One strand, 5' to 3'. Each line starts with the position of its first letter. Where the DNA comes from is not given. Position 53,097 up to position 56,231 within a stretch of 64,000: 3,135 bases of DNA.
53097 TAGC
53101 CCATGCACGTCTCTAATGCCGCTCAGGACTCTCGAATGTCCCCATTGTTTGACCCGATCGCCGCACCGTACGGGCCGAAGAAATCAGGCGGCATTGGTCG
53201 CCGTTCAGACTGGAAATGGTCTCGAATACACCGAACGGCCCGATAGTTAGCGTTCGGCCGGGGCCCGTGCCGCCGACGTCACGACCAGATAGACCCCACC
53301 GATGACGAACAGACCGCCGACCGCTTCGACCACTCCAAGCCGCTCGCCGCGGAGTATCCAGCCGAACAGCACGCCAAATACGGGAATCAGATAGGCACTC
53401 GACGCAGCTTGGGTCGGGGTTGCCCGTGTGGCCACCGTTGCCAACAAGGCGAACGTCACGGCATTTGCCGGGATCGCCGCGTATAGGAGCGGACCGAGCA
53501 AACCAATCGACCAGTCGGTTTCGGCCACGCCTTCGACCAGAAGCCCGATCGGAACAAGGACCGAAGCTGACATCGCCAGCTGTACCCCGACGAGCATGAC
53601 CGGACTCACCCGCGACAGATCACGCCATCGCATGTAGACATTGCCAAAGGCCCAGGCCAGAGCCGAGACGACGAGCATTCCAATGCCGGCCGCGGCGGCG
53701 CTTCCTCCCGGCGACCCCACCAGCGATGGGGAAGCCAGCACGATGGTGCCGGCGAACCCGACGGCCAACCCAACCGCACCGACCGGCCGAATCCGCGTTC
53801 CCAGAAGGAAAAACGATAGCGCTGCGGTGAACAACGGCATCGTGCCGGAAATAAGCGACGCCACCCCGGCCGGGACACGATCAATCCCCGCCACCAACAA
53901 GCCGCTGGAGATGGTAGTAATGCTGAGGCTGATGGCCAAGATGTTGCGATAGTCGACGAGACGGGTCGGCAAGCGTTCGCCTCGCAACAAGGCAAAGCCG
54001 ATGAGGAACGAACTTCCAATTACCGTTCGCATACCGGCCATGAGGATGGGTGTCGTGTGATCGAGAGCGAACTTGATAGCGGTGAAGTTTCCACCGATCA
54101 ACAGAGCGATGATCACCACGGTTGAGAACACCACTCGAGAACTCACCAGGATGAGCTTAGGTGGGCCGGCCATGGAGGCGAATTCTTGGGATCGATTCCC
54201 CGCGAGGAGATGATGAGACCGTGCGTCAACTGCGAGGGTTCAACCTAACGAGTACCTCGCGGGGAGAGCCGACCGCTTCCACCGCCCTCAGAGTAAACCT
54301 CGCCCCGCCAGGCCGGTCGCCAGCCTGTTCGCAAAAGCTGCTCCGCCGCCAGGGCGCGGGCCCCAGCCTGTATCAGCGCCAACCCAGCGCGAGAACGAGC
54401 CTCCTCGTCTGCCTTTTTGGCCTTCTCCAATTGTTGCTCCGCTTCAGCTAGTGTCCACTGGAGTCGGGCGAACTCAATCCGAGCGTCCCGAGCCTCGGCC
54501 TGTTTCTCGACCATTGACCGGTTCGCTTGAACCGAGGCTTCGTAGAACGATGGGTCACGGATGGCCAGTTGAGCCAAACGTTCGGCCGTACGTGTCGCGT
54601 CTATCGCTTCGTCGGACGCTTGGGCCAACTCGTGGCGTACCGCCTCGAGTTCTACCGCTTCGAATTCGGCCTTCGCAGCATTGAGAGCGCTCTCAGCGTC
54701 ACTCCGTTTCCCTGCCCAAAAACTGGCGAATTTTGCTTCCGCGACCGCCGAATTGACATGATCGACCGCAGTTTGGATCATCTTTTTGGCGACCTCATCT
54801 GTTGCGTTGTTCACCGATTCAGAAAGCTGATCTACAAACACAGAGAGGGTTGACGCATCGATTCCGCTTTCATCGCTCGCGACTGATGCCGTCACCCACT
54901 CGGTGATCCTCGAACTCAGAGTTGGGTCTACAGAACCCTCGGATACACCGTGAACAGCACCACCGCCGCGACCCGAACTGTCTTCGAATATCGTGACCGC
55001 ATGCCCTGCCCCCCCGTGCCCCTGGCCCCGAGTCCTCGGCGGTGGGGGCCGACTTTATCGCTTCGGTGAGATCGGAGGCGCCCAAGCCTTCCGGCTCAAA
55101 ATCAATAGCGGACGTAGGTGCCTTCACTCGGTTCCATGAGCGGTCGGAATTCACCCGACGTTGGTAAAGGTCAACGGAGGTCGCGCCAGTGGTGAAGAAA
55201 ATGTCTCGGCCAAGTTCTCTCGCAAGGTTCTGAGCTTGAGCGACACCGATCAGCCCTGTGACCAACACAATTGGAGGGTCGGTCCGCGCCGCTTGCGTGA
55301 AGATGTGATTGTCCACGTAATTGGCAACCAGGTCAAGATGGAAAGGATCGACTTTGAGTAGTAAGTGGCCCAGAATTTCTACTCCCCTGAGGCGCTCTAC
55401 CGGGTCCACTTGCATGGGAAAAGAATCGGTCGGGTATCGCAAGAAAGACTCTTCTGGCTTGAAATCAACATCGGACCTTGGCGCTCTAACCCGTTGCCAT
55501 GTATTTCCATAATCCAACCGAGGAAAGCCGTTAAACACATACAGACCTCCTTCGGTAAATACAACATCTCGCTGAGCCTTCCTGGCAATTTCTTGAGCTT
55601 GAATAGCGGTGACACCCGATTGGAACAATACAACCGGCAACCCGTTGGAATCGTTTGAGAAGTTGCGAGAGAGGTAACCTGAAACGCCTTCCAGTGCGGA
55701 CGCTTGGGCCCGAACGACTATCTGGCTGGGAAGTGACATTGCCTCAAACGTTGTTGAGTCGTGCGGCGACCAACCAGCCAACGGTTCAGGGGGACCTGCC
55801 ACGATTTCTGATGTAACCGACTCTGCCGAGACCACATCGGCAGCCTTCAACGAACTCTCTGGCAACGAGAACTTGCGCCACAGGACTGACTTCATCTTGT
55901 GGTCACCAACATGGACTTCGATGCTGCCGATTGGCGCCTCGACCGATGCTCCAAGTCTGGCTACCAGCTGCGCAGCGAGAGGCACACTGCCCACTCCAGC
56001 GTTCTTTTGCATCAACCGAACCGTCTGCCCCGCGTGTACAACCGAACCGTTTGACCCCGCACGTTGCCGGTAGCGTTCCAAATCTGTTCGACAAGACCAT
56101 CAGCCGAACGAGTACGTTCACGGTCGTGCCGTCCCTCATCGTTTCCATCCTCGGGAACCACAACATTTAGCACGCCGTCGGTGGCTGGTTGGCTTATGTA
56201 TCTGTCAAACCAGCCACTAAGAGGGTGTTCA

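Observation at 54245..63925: Giant repetitive modular gene of unassigned family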

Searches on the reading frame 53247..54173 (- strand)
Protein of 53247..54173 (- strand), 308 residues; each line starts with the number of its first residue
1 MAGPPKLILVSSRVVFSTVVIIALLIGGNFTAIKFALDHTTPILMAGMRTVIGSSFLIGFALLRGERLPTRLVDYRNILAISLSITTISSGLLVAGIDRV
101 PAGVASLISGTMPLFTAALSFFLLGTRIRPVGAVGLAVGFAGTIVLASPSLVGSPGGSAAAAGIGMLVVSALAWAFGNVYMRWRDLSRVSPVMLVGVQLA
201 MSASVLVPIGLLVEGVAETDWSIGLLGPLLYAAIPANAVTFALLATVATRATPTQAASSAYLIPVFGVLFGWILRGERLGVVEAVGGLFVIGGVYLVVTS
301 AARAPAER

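Call 13: search_protein_families(library=pfam, proteins=[window:53247-54173:-], max_evalue=0.00001)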
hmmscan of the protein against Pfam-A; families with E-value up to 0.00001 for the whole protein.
window:53247-54173:- (308 aa): 1 family
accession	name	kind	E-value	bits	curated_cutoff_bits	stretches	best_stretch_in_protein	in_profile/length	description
PF00892.27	EamA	-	2.4e-38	131.9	28.2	2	19-146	7-133/135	EamA-like transporter family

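Call 14: find_encoding_contigs(protein=window:53247-54173:-, flank=10000, max_places=4)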
Protein window:53247-54173:- (308 aa): 1 contig read that carries it; 1 place shown.
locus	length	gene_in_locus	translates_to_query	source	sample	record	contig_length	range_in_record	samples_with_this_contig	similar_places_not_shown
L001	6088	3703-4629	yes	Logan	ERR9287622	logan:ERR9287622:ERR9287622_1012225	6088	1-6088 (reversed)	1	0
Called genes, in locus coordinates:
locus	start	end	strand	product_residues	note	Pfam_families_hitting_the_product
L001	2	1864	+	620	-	?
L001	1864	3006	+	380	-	-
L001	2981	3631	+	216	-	-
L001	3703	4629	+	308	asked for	PF00892:EamA, PF16913:PUNUT (weak), PF00892:EamA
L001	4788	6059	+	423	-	PF05977:MFS_3, PF07690:MFS_1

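Call 19: find_related_loci(query=window:53247-54173:-, collection=genome_contigs, flank=10000)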
Query window:53247-54173:- (308 aa) in genome_contigs; peptide patterns used: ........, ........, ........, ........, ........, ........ (x = any residue, [..] = any of these).
270 stretches matched a pattern; 49 encode a relative of the query (tblastn E <= 1e-3); 49 distinct loci.
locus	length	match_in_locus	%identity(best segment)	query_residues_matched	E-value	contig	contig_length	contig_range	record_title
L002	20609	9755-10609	74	10-298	5e-133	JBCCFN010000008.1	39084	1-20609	MAG: Actinomycetota bacterium isolate P01_B01_bin.2 k141_2837373_length_39084_cov_26.0005, whole genome shotgun sequence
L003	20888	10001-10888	72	10-308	6e-130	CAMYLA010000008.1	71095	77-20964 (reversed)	MAG: uncultured Acidimicrobiaceae bacterium isolate FCS_M_Acidobacteriota_12 genome assembly, contig: scaffold_204, whol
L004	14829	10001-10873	76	10-304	4e-125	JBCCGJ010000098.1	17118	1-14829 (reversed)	MAG: Actinomycetota bacterium isolate P01_B01_bin.40 k141_1469049_length_17118_cov_77.8219, whole genome shotgun sequenc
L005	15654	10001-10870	70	10-303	7e-125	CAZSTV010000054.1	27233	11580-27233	MAG TPA_asm: uncultured Acidimicrobiaceae bacterium isolate SRP268394_co1_97 genome assembly, contig: NODE_2961_length_2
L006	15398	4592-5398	74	27-299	1e-124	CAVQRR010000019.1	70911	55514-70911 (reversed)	MAG: uncultured Acidimicrobiales bacterium isolate MFD09779.bin.2.52 genome assembly, contig: contig_94134, whole genome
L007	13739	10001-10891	72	8-308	1e-122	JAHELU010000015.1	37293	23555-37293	MAG: Acidimicrobiales bacterium isolate Ww635 NODE_2269_length_37293_cov_3.110029, whole genome shotgun sequence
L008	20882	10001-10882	69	10-307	1e-122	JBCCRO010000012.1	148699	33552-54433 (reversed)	MAG: Actinomycetota bacterium isolate P01_D01_bin.34 k141_678664_length_148699_cov_28.2637, whole genome shotgun sequenc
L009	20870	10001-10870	71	10-303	3e-122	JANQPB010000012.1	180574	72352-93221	MAG: Acidimicrobiales bacterium isolate IP29b_bin.150 k99_3267554, whole genome shotgun sequence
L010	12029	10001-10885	66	9-307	8e-122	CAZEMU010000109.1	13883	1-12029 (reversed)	MAG TPA_asm: uncultured Acidimicrobiaceae bacterium isolate SRP268394_co1_129 genome assembly, contig: NODE_7173_length_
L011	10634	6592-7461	68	10-303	3e-120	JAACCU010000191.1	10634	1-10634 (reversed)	MAG: Actinomycetota bacterium isolate H12BWF_bin.29 H12bwf_k87_1455102_1_10634, whole genome shotgun sequence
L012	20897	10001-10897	64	5-307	7e-120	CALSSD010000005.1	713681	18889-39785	MAG: uncultured Acidimicrobiales bacterium isolate I_MB219_1 genome assembly, contig: contig_5809_I_MB219, whole genome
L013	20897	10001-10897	64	5-307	8e-120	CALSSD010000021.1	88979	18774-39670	MAG: uncultured Acidimicrobiales bacterium isolate I_MB219_1 genome assembly, contig: contig_15376_I_MB219, whole genome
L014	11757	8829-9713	64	4-306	3e-117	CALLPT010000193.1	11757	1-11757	MAG: uncultured Acidimicrobiales bacterium isolate L2_Bin_Bin_77_1 genome assembly, contig: c_000002060508, whole genome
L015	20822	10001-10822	66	26-303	1e-116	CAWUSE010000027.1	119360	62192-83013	MAG: uncultured Acidimicrobiales bacterium isolate HER19_SLT_250_bin_2_1 genome assembly, contig: HER19_SLT_250_bin_2-re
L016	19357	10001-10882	66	6-303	2e-116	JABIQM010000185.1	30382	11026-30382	MAG: Acidimicrobiaceae bacterium isolate SI072_bin141 k141_39999, whole genome shotgun sequence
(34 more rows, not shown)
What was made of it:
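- Relatives of the neighbouring genes come from environmental MAGs (call 19).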

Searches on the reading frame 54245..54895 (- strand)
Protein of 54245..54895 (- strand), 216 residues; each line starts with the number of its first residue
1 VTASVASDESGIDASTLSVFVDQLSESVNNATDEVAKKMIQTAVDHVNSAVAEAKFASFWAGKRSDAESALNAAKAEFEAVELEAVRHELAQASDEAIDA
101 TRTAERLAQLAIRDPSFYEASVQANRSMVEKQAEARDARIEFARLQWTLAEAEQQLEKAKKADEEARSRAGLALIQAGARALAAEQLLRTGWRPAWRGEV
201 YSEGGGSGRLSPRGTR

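Call 6: search_protein_families(library=pfam, proteins=[window:54245-54895:-], max_evalue=1)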
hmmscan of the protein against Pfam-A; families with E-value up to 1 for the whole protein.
window:54245-54895:- (216 aa): 2 families
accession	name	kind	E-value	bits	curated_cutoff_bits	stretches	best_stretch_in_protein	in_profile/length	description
PF19564.4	DUF6086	-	0.025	15.1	31.9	1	4-60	42-98/119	Family of unknown function (DUF6086)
PF14346.11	DUF4398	-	0.8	10.7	27.9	0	65-127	4-71/78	Domain of unknown function (DUF4398)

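Call 7: search_protein_families(library=ncbifam, proteins=[window:54245-54895:-], max_evalue=1)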
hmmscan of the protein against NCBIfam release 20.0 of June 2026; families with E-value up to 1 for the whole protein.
window:54245-54895:- (216 aa): 2 families
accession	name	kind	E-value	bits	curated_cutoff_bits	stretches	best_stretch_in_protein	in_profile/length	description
NF008408.0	PRK11230.1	equivalog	0.16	10.4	897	1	18-91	292-364/499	glycolate oxidase subunit GlcD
NF001688.0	PRK00448.1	equivalog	0.28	8.6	873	1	21-166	57-203/1445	PolC-type DNA polymerase III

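Call 39: search_protein_families(library=phrogs, proteins=[window:54245-54895:-], max_evalue=0.1)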
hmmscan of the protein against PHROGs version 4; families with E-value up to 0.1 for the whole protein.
window:54245-54895:- (216 aa): 1 family
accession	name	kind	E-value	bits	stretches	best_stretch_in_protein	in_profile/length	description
phrog_33198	-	unknown function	0.062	14.4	0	48-137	39-125/134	-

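Call 40: search_protein_families(library=padloc, proteins=[window:54245-54895:-], max_evalue=0.1)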
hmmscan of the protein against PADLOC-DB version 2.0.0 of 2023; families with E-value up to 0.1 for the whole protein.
window:54245-54895:- (216 aa): 1 family
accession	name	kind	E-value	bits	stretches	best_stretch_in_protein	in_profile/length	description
PDLC00403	SduA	-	0.012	12.8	1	24-161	45-188/360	DUF4263 domain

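Call 98: search_protein_families(library=pfam, proteins=[window:54248-54895:-], max_evalue=10)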
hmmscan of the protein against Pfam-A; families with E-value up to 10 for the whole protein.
window:54248-54895:- (216 aa): 2 families
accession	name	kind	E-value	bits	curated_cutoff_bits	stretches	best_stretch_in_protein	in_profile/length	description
PF19564.4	DUF6086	-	0.025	15.1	31.9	1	4-60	42-98/119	Family of unknown function (DUF6086)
PF14346.11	DUF4398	-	0.8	10.7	27.9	1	65-127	4-71/78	Domain of unknown function (DUF4398)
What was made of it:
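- On ESCRT-III / PspA / Vipp1 (helical core plus C-terminal MIM): Pfam at E up to 10 gives no Snf7 or PspA (call 98).
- Tried and rejected: Pfam, NCBIfam, PHROGs and PADLOC gave only noise (calls 6, 7, 39, 40, 98).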

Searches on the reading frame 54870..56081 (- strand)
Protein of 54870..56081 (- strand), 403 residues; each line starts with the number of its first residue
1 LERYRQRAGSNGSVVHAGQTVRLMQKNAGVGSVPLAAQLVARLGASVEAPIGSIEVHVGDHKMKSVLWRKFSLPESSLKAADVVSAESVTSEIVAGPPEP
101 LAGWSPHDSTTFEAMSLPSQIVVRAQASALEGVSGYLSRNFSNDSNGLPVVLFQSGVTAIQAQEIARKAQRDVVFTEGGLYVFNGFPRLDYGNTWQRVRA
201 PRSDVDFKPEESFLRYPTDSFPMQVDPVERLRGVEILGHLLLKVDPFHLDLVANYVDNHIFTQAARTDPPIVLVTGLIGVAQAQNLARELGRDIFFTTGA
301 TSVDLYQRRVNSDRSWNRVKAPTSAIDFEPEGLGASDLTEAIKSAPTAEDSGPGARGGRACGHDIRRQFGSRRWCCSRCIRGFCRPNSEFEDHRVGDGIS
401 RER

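Call 6: search_protein_families(library=pfam, proteins=[window:54870-56081:-], max_evalue=1)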
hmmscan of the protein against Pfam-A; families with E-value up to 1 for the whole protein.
window:54870-56081:- (403 aa): 0 families

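Call 7: search_protein_families(library=ncbifam, proteins=[window:54870-56081:-], max_evalue=1)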
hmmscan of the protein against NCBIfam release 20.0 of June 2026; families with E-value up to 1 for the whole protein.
window:54870-56081:- (403 aa): 1 family
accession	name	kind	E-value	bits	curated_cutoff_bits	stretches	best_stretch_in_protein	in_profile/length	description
NF005967.0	PRK08057.1-1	equivalog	0.059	12.6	358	1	278-320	118-160/263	cobalt-precorrin-6A reductase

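Call 25: list_cluster_members(proteins=[window:54873-56012:-, window:54248-54895:-])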
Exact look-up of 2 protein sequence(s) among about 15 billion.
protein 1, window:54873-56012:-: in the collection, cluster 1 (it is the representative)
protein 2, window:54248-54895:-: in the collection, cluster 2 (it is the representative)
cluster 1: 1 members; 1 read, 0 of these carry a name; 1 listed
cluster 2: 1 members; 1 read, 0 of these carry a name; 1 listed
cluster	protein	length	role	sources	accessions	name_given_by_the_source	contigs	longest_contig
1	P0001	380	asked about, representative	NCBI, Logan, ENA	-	-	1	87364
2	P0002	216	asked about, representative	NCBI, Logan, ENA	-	-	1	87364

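Call 39: search_protein_families(library=phrogs, proteins=[window:54870-56081:-], max_evalue=0.1)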
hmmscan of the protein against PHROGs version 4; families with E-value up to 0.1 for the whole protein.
window:54870-56081:- (403 aa): 0 families

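Call 40: search_protein_families(library=padloc, proteins=[window:54870-56081:-], max_evalue=0.1)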
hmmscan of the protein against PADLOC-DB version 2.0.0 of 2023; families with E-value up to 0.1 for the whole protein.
window:54870-56081:- (403 aa): 1 family
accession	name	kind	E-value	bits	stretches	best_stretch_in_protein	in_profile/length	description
PDLC02880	DpdH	-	0.0069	12.6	1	31-175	520-660/1025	DpdH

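Call 75: find_encoding_contigs(protein=P0001, flank=10000, max_places=6)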
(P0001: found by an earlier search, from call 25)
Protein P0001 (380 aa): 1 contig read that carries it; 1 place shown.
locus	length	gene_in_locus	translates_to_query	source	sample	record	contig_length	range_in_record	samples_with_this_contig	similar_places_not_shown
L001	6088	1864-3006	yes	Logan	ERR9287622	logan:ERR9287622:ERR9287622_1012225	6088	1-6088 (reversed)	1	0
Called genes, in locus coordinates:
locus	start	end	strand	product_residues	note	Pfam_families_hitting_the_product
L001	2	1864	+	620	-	?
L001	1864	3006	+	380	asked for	-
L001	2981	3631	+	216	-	-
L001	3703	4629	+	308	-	PF00892:EamA, PF16913:PUNUT (weak), PF00892:EamA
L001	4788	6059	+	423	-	PF05977:MFS_3, PF07690:MFS_1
